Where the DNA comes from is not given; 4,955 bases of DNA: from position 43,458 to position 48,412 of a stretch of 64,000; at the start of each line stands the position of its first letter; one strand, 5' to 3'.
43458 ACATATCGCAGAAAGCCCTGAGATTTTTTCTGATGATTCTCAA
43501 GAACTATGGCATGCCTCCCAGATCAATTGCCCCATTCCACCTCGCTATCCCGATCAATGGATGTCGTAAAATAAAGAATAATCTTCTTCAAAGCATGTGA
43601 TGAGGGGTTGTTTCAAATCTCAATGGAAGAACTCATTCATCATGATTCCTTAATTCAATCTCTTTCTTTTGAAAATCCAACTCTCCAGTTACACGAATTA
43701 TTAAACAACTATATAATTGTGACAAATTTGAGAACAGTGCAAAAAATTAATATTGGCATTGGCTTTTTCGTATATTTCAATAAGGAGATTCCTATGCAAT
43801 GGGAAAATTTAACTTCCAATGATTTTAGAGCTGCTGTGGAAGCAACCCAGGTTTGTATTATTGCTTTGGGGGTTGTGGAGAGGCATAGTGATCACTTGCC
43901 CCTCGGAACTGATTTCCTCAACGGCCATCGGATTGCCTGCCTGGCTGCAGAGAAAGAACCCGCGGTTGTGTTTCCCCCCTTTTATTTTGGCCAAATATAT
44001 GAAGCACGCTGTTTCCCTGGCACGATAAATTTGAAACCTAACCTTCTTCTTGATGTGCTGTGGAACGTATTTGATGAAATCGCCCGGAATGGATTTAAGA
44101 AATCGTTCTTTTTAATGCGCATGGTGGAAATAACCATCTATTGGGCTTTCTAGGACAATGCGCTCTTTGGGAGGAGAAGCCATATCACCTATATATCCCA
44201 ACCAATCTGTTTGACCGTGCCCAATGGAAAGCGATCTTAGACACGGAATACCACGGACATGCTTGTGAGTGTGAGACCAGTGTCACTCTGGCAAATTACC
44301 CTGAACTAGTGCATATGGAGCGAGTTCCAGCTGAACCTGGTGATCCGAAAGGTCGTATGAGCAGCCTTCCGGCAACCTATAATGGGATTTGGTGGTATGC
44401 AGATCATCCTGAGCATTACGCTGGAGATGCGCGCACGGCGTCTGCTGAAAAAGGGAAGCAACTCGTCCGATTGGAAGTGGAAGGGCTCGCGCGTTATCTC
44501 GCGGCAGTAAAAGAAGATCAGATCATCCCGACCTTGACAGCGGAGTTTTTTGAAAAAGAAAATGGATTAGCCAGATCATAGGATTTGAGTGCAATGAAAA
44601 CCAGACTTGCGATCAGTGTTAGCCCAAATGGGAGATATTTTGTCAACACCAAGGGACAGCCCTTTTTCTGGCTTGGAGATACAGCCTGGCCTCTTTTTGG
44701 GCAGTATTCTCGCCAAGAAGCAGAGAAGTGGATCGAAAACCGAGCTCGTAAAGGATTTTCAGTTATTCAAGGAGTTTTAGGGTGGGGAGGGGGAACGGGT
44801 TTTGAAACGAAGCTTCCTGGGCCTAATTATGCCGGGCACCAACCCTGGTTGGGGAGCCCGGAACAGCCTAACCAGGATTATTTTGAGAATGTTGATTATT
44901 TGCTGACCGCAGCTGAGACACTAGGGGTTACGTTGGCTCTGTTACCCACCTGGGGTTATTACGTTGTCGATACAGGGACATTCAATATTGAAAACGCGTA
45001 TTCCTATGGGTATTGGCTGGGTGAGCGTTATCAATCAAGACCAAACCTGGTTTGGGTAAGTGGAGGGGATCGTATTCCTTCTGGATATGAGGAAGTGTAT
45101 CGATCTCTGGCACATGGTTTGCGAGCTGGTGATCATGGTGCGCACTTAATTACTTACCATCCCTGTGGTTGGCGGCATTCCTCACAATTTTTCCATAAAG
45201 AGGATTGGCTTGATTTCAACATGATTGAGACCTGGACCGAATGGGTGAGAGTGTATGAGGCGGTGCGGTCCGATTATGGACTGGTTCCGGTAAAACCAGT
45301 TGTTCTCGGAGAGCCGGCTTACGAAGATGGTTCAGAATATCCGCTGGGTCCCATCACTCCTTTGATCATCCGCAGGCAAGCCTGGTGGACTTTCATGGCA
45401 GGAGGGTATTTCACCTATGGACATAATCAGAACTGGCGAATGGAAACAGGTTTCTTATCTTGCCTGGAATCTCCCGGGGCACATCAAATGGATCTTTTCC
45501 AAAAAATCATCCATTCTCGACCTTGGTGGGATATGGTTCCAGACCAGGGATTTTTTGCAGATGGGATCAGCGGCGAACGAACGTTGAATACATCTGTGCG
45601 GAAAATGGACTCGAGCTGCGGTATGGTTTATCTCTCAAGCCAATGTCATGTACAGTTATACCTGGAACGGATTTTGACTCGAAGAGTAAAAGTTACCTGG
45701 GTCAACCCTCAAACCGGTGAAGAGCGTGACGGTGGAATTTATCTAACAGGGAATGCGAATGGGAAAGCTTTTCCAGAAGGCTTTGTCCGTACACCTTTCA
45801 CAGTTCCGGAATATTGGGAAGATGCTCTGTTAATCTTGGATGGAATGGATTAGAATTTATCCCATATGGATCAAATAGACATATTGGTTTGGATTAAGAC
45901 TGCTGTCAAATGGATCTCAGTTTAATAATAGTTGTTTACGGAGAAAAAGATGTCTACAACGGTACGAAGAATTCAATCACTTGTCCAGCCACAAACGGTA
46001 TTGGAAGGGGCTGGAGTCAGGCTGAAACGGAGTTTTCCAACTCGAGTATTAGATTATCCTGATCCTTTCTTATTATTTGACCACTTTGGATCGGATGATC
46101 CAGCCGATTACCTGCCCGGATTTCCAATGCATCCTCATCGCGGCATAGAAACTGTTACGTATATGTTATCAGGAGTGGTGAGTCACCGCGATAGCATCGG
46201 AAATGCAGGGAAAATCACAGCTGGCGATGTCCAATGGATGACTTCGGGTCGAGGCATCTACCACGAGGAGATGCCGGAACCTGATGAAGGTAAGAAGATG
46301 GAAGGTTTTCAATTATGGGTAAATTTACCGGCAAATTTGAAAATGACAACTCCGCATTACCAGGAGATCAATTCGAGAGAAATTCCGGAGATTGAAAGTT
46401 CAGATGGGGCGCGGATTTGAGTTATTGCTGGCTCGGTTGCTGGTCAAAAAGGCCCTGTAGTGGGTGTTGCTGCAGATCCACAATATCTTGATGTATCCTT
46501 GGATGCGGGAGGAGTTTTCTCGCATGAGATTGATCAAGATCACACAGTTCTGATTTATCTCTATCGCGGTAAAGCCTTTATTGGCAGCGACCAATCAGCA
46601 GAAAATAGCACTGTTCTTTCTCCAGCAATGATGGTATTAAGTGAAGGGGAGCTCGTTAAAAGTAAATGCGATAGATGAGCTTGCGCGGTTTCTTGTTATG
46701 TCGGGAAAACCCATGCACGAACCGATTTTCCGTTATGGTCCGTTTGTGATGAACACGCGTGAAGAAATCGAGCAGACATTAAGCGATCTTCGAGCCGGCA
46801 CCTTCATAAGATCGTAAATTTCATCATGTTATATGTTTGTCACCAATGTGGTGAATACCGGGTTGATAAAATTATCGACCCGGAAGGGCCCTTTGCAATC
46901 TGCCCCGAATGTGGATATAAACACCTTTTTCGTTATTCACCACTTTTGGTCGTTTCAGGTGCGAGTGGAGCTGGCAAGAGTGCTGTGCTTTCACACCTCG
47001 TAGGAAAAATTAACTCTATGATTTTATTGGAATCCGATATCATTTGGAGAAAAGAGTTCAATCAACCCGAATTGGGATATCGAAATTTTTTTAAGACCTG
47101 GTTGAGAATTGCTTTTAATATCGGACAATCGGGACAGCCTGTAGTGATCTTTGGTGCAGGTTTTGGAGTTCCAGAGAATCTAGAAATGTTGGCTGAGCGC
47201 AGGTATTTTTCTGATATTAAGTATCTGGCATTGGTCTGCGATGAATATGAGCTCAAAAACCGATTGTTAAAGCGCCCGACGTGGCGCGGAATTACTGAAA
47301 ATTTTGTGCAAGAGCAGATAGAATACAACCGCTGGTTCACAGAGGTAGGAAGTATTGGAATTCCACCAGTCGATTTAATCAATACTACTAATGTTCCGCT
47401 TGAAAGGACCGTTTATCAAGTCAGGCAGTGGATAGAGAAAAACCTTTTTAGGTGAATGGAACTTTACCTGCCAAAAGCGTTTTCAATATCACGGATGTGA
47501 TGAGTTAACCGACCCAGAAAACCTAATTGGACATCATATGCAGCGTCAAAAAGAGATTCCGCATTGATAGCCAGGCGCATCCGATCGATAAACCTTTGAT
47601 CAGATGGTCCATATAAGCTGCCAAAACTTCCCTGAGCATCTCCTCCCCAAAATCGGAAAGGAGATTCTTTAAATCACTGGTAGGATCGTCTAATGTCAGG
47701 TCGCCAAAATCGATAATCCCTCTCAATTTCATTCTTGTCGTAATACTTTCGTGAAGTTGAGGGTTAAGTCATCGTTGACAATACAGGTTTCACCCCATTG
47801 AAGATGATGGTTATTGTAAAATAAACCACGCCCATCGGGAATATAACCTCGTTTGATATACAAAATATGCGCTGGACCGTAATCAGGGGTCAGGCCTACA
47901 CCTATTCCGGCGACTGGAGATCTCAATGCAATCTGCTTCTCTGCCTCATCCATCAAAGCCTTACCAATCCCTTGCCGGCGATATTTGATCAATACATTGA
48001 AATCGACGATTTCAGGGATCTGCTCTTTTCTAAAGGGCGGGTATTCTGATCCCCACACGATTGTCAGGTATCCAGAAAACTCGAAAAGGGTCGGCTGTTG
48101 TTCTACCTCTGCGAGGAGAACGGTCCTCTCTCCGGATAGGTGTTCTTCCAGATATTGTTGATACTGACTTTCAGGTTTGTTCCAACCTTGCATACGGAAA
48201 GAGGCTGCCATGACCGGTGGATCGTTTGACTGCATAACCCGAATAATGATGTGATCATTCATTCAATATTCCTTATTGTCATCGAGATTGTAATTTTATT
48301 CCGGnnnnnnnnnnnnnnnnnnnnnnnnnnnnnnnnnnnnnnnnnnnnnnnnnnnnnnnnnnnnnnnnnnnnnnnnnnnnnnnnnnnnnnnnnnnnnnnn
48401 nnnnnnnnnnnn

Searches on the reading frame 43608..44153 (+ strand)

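Call 29: search_protein_families(library=pfam, proteins=[window:43608-44153:+], max_evalue=0.00001)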
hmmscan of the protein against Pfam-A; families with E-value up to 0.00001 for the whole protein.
window:43608-44153:+ (181 aa): 1 family
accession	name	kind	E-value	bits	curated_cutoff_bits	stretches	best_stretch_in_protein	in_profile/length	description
PF02633.19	Creatininase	-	5.5e-26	91.9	31.3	1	66-169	1-106/238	Creatinine amidohydrolase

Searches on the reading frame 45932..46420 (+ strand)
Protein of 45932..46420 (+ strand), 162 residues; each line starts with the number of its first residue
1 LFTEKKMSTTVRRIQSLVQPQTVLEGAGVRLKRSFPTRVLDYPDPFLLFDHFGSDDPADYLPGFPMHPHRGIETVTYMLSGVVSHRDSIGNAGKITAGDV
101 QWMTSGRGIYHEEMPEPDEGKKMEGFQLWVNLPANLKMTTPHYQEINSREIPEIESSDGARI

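Call 29: search_protein_families(library=pfam, proteins=[window:45932-46420:+], max_evalue=0.00001)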
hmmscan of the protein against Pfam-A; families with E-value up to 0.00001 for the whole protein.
window:45932-46420:+ (162 aa): 1 family
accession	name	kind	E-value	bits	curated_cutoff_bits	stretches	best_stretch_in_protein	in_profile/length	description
PF02678.22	Pirin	-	3.5e-35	120.7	26.1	1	29-130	2-108/108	Pirin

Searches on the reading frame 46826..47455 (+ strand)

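Call 29: search_protein_families(library=pfam, proteins=[window:46826-47455:+], max_evalue=0.00001)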
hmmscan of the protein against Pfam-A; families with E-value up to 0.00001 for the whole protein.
window:46826-47455:+ (209 aa): 1 family
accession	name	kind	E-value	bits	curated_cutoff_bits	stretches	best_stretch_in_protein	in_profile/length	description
PF13671.12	AAA_33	-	6.8e-06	26.9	27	0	40-166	1-134/143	AAA domain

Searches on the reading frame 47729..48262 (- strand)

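Call 29: search_protein_families(library=pfam, proteins=[window:47729-48262:-], max_evalue=0.00001)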
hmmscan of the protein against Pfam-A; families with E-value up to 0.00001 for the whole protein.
window:47729-48262:- (177 aa): 2 families
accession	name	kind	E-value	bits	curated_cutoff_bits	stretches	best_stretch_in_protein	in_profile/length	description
PF13508.13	Acetyltransf_7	-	1.4e-06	29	27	1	51-141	8-83/84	Acetyltransferase (GNAT) domain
PF00583.31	Acetyltransf_1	-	2.1e-06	28.4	20.7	1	29-135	14-111/116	Acetyltransferase (GNAT) family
